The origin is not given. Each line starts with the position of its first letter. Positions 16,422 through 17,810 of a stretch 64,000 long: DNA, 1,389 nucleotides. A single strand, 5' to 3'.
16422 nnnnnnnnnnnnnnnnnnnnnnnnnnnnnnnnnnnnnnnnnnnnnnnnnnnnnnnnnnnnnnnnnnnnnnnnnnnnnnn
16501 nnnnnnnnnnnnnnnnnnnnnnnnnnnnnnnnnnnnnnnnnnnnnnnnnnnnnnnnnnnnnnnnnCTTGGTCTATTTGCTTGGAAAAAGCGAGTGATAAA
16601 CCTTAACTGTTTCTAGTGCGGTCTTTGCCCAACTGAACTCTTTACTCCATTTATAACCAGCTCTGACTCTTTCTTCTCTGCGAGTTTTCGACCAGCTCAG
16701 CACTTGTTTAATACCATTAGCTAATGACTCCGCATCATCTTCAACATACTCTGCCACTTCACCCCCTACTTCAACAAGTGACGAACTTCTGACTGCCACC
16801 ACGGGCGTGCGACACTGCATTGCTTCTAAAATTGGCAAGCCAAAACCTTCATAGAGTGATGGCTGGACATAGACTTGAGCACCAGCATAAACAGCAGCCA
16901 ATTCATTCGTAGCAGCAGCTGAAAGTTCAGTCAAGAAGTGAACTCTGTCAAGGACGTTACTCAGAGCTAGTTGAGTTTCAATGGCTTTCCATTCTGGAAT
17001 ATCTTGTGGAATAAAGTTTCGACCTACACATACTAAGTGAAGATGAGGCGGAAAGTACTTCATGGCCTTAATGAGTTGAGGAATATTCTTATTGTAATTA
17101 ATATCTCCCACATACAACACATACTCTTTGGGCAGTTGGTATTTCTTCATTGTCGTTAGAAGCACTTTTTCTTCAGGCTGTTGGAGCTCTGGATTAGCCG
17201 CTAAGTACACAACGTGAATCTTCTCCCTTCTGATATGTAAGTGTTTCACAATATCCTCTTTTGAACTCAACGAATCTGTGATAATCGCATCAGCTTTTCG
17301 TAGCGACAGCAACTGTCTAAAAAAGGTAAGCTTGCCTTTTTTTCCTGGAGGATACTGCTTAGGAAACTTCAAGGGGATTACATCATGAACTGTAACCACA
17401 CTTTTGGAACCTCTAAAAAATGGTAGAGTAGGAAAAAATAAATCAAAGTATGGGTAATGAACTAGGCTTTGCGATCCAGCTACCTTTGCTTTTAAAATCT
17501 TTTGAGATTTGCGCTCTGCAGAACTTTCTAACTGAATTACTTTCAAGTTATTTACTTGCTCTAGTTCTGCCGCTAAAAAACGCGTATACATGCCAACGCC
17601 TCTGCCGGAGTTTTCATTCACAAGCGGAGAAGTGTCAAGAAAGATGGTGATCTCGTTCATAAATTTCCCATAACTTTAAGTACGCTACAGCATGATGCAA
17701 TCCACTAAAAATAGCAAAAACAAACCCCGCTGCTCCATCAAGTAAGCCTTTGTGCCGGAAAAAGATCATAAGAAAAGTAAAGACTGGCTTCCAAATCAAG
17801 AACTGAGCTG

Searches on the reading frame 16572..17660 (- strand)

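Call 8: search_protein_families(library=pfam, proteins=[window:16572-17660:-], max_evalue=0.001)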
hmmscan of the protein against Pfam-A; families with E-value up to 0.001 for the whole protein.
window:16572-17660:- (362 aa): 5 families
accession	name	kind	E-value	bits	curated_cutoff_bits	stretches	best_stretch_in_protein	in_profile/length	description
PF00534.26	Glycos_transf_1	-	1.1e-24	87.4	26.4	1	177-328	14-163/172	Glycosyl transferases group 1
PF13692.12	Glyco_trans_1_4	-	8.9e-22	78.3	27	1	180-321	3-140/142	Glycosyl transferases group 1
PF13439.12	Glyco_transf_4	-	2.7e-09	37.7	28.5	1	66-158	75-169/170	Glycosyltransferase Family 4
PF20706.3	GT4-conflict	-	2.6e-07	30.4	26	1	250-348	271-382/385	Family 4 Glycosyltransferase in conflict systems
PF13419.12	HAD_2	-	0.00057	20.5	23.8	0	125-187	99-161/178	Haloacid dehalogenase-like hydrolase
